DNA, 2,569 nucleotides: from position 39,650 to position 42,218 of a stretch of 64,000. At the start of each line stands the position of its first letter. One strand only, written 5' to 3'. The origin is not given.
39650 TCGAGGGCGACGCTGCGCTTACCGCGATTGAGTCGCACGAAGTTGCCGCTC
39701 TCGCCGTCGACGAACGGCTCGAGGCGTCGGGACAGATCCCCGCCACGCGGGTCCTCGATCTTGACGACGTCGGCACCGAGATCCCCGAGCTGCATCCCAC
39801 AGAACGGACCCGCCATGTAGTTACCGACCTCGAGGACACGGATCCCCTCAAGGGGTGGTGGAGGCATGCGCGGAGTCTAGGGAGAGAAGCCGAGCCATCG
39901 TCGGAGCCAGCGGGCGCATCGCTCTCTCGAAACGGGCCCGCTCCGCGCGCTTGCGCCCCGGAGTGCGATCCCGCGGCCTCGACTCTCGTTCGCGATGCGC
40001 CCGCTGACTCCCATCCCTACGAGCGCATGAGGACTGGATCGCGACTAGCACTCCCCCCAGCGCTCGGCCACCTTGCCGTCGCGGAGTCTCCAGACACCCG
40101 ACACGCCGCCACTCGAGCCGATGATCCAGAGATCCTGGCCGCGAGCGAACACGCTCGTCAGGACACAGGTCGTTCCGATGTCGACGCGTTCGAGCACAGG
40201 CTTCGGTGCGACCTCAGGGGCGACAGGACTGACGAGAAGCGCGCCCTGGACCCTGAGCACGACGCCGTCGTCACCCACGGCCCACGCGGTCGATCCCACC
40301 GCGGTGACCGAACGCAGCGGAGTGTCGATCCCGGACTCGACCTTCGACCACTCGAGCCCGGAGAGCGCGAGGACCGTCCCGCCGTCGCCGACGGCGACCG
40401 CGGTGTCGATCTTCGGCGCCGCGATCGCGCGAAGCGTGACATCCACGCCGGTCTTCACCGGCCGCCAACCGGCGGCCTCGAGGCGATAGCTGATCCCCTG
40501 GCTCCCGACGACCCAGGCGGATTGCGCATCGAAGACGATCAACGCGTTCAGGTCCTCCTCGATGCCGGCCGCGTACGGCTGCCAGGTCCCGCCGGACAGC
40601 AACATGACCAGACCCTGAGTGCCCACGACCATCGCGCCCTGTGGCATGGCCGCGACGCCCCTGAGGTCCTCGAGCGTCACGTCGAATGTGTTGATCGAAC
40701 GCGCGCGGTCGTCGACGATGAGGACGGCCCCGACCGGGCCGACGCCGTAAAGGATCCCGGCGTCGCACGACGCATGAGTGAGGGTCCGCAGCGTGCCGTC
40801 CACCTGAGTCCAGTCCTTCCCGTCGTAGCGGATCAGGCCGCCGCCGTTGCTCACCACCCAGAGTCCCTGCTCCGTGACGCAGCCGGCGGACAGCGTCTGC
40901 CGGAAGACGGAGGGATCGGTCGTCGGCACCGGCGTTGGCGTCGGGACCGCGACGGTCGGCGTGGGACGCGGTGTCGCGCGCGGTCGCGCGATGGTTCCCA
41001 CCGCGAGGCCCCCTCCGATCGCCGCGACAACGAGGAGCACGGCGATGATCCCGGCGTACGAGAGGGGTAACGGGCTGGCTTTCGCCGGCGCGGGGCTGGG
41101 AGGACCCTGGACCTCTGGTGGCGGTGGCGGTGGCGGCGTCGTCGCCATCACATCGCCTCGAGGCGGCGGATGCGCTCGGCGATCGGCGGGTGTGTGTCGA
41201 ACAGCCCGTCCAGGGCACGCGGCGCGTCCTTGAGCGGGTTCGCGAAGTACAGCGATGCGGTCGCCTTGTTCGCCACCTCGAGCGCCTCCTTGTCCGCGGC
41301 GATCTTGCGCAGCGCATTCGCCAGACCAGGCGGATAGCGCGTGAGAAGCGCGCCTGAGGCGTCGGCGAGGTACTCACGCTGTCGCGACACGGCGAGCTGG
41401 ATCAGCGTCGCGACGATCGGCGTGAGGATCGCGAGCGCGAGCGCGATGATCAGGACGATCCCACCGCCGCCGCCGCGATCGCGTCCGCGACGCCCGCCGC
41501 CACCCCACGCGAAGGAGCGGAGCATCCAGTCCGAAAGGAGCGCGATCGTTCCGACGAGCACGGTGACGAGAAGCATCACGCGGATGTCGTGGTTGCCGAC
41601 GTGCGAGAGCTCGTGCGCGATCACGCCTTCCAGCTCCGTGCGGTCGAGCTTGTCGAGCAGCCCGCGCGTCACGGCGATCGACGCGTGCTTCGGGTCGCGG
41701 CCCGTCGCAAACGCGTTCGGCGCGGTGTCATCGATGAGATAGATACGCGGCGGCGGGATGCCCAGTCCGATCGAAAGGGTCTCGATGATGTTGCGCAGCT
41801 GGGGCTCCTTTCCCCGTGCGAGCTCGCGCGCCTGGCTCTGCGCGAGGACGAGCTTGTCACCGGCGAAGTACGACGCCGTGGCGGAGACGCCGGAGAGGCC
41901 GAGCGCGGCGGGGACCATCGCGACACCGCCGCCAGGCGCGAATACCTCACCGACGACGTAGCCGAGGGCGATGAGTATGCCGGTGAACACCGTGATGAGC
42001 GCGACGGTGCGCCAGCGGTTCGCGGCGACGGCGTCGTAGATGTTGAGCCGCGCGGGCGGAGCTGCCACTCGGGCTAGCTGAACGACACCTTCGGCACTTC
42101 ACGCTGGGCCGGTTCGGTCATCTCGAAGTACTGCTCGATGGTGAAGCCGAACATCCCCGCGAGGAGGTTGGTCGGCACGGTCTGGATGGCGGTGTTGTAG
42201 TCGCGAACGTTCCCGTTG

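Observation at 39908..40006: Second full copy (B) of the same element in inverse orientation; arms differ but remain perfectly complementary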

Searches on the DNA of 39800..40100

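Call 7: search_rna_families(source=window, start=39800, end=40100, threshold=evalue, max_evalue=10)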
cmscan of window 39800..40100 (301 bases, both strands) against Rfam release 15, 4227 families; matches with E-value up to 10: 0.
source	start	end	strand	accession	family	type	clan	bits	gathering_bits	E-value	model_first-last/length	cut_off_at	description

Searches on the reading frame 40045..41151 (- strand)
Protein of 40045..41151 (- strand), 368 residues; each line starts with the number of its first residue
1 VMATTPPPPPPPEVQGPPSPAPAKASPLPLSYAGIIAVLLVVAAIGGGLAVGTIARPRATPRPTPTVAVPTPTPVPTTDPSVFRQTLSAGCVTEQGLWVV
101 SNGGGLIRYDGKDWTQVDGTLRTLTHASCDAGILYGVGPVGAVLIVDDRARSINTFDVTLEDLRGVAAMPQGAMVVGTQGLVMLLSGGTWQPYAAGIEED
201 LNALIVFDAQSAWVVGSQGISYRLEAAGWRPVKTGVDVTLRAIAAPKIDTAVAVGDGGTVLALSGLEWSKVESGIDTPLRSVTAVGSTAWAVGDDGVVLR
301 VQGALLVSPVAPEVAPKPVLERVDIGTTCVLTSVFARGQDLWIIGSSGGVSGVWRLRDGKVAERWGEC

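Call 37: search_protein_families(library=pfam, proteins=[window:40045-41151:-])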
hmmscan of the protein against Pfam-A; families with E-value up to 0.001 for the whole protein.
window:40045-41151:- (368 aa): 1 family
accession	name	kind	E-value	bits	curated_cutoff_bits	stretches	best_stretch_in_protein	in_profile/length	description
PF19193.6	Tectonin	-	0.0003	20.8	30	0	92-145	41-92/216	Tectonin domain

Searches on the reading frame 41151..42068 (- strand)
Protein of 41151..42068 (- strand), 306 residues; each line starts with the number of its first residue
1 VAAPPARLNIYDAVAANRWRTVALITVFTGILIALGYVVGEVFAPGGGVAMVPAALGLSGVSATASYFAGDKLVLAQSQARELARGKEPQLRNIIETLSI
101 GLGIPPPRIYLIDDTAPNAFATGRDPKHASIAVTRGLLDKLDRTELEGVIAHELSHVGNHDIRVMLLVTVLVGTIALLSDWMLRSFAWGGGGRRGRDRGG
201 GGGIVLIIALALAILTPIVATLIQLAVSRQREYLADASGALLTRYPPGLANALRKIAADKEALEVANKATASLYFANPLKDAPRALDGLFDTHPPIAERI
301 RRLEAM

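Call 80: search_protein_families(library=pfam, proteins=[window:41151-42068:-], max_evalue=0.000001)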
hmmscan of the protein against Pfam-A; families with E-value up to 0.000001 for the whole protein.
window:41151-42068:- (306 aa): 1 family
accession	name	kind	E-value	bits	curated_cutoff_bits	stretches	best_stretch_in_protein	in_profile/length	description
PF01435.24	Peptidase_M48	-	2.7e-32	112.5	20.3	1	87-305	3-184/186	Peptidase family M48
